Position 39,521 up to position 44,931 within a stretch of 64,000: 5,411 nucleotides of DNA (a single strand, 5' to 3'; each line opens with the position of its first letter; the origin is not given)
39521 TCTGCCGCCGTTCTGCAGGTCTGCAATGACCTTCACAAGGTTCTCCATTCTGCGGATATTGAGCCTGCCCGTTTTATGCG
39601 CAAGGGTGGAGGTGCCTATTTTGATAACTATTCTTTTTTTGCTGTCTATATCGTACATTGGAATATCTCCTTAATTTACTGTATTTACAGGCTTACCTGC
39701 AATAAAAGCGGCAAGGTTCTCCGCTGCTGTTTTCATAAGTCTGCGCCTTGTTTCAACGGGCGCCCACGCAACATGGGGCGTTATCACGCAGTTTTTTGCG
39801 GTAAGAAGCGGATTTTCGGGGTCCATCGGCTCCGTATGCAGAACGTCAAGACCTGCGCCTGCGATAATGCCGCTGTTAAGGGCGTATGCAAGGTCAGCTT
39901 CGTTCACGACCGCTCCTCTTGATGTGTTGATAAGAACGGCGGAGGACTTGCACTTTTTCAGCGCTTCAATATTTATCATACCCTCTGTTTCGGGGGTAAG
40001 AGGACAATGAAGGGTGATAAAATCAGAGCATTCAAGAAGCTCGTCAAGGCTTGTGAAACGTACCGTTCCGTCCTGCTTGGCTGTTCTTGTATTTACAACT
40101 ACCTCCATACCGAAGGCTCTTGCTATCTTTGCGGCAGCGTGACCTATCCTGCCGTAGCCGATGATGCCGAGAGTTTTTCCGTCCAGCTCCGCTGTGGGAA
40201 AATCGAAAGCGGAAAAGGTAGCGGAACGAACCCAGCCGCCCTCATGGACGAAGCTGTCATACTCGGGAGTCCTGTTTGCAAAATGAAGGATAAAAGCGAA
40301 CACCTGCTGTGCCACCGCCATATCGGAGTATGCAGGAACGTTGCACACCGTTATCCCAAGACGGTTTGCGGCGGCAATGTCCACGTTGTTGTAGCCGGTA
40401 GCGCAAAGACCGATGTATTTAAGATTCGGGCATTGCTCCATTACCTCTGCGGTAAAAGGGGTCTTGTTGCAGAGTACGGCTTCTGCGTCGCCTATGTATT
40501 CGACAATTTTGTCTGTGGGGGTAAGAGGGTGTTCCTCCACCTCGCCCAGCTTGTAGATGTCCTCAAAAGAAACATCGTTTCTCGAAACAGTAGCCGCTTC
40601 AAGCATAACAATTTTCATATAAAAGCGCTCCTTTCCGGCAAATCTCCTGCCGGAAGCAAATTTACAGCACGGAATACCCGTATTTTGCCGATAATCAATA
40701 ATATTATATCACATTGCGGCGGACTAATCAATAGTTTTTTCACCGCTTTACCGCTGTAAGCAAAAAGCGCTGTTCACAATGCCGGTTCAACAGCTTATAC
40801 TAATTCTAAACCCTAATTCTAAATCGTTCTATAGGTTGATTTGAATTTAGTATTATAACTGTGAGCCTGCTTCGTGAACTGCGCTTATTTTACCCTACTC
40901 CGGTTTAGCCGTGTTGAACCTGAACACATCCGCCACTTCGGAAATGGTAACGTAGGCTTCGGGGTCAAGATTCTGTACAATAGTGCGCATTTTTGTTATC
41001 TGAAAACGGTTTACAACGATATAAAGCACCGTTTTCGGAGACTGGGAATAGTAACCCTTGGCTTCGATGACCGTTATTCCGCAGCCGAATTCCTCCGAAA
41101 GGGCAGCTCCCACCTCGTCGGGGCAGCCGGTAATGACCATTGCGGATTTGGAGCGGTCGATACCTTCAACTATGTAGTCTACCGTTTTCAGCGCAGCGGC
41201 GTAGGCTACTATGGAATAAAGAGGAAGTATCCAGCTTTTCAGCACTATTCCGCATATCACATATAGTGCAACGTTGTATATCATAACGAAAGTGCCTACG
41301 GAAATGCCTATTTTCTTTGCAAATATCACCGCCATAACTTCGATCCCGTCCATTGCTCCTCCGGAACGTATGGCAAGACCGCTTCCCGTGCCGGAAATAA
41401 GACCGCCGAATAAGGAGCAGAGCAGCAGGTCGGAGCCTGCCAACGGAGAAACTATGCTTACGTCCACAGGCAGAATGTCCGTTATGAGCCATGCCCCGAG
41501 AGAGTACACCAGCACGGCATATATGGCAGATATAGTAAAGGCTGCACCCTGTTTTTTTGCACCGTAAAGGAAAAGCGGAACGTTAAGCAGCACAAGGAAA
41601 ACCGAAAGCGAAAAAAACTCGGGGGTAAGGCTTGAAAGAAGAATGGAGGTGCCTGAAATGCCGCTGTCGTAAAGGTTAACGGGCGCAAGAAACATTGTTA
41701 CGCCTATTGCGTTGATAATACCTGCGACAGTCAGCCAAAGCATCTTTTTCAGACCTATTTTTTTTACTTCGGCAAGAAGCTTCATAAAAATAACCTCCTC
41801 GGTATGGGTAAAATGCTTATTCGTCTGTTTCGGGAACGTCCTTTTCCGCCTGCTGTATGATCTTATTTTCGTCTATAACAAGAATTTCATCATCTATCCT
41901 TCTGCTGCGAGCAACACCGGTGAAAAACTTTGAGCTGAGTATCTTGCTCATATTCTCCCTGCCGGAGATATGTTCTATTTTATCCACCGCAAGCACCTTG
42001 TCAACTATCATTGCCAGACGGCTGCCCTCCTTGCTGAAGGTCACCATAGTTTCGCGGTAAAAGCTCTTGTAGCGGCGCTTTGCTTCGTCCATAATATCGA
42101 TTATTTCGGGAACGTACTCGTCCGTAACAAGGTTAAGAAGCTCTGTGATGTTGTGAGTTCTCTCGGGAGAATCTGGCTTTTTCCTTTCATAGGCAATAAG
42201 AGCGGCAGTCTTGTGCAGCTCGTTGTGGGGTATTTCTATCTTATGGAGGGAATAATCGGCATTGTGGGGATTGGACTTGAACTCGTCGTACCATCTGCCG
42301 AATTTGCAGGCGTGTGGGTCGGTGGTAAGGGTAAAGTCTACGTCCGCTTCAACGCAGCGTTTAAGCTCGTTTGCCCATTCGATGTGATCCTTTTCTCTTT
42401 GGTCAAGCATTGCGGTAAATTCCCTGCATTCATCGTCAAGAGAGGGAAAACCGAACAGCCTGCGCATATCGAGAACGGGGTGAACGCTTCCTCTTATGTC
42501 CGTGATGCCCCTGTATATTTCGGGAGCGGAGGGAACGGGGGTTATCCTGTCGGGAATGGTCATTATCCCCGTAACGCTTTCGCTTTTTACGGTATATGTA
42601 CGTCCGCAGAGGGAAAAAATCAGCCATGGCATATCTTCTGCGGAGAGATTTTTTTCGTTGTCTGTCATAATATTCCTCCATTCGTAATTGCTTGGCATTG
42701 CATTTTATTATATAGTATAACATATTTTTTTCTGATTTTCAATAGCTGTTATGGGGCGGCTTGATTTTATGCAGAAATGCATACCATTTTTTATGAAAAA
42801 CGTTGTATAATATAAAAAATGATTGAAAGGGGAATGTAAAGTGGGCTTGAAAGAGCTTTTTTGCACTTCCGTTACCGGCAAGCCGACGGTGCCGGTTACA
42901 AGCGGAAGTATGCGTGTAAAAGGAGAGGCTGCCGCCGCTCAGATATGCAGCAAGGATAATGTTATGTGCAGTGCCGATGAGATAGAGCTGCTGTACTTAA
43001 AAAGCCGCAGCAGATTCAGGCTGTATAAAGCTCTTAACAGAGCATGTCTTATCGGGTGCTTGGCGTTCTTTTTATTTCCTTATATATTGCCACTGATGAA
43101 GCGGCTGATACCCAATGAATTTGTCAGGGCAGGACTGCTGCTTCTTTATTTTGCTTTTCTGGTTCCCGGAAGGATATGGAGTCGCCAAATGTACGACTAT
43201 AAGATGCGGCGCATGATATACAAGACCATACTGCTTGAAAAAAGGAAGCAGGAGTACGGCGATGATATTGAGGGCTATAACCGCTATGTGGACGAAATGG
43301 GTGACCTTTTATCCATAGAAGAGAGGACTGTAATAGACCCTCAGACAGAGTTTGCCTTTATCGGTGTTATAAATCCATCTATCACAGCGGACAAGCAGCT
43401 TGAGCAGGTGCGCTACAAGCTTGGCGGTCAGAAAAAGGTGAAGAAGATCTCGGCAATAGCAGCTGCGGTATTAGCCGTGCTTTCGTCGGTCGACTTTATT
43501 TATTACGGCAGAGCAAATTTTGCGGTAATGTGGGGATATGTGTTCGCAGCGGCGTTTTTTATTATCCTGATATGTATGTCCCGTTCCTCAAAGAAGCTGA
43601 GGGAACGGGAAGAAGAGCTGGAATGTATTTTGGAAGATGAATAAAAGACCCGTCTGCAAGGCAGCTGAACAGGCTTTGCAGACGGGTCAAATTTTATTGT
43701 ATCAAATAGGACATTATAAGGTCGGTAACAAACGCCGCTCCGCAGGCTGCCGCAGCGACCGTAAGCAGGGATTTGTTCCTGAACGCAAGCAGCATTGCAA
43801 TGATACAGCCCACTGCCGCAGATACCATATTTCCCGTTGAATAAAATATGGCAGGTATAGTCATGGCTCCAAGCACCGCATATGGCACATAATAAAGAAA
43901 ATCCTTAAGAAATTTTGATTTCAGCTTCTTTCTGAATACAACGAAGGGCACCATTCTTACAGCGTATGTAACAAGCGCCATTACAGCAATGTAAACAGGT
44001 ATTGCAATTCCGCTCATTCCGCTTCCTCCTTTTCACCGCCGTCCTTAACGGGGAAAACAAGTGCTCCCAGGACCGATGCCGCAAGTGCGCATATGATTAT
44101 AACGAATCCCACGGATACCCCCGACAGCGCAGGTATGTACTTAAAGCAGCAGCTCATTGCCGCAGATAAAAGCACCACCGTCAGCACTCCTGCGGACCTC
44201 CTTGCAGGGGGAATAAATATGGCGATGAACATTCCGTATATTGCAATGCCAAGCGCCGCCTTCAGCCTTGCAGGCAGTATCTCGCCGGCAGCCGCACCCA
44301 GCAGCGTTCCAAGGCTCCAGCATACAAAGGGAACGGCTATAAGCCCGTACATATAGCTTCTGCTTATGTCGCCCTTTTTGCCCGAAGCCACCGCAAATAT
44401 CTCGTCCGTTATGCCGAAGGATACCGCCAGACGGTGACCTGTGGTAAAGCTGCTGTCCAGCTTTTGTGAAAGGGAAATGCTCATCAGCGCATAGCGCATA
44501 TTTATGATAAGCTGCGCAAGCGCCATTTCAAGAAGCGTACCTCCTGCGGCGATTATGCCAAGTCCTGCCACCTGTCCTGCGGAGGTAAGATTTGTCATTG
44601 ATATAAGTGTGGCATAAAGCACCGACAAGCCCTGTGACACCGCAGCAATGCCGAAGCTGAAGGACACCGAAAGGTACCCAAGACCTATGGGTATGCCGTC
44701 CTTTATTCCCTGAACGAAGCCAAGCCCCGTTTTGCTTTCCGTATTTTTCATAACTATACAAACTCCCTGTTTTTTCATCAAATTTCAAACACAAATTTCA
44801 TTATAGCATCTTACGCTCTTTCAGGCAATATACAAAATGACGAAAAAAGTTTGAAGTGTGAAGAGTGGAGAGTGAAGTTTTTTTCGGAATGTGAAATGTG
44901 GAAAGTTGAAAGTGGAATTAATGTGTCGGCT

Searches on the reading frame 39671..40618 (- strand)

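Call 69: search_protein_families(library=pfam, proteins=[window:39671-40618:-], max_evalue=0.00001)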
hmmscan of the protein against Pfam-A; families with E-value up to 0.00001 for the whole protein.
window:39671-40618:- (315 aa): 2 families
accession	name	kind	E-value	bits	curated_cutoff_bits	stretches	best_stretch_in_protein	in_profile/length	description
PF02826.25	2-Hacid_dh_C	-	8.3e-60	201.6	25.1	1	107-284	1-178/178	D-isomer specific 2-hydroxyacid dehydrogenase, NAD binding domain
PF00389.36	2-Hacid_dh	-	2.4e-28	98.9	24.6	1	24-313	20-131/134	D-isomer specific 2-hydroxyacid dehydrogenase, catalytic domain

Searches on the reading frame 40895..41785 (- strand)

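Call 69: search_protein_families(library=pfam, proteins=[window:40895-41785:-], max_evalue=0.00001)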
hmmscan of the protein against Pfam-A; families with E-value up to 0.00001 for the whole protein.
window:40895-41785:- (296 aa): 2 families
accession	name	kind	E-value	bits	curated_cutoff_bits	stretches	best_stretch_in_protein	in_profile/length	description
PF02588.21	YitT_membrane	-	1.7e-45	155.4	24.3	1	15-228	2-203/205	Uncharacterised 5xTM membrane BCR, YitT family COG1284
PF10035.14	DUF2179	-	9.7e-19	67.4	22.8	1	236-288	2-54/55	Uncharacterized protein conserved in bacteria (DUF2179)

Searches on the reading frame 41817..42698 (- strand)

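Call 69: search_protein_families(library=pfam, proteins=[window:41817-42698:-], max_evalue=0.00001)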
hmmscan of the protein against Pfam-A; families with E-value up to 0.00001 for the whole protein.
window:41817-42698:- (293 aa): 2 families
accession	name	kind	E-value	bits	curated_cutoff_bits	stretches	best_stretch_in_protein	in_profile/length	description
PF01584.24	CheW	-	2.6e-15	56.7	23.5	1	25-90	2-66/138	CheW-like domain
PF13682.11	CZB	-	7.4e-13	49.1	29.4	1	105-168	1-63/64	Chemoreceptor zinc-binding domain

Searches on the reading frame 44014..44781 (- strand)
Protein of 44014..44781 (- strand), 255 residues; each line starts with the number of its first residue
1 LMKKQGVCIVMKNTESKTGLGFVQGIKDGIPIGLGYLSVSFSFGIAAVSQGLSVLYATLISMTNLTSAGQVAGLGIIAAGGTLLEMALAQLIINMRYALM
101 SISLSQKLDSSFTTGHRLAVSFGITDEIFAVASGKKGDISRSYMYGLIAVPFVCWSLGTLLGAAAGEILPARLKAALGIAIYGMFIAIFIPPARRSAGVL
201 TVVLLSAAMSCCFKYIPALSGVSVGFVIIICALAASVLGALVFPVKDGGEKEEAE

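Call 69: search_protein_families(library=pfam, proteins=[window:44014-44781:-], max_evalue=0.00001)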
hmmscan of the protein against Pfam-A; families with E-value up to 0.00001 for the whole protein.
window:44014-44781:- (255 aa): 1 family
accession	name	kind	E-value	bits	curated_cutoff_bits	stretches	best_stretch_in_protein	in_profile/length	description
PF03591.19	AzlC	-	5.9e-39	134.1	32.1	1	31-169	1-137/137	AzlC protein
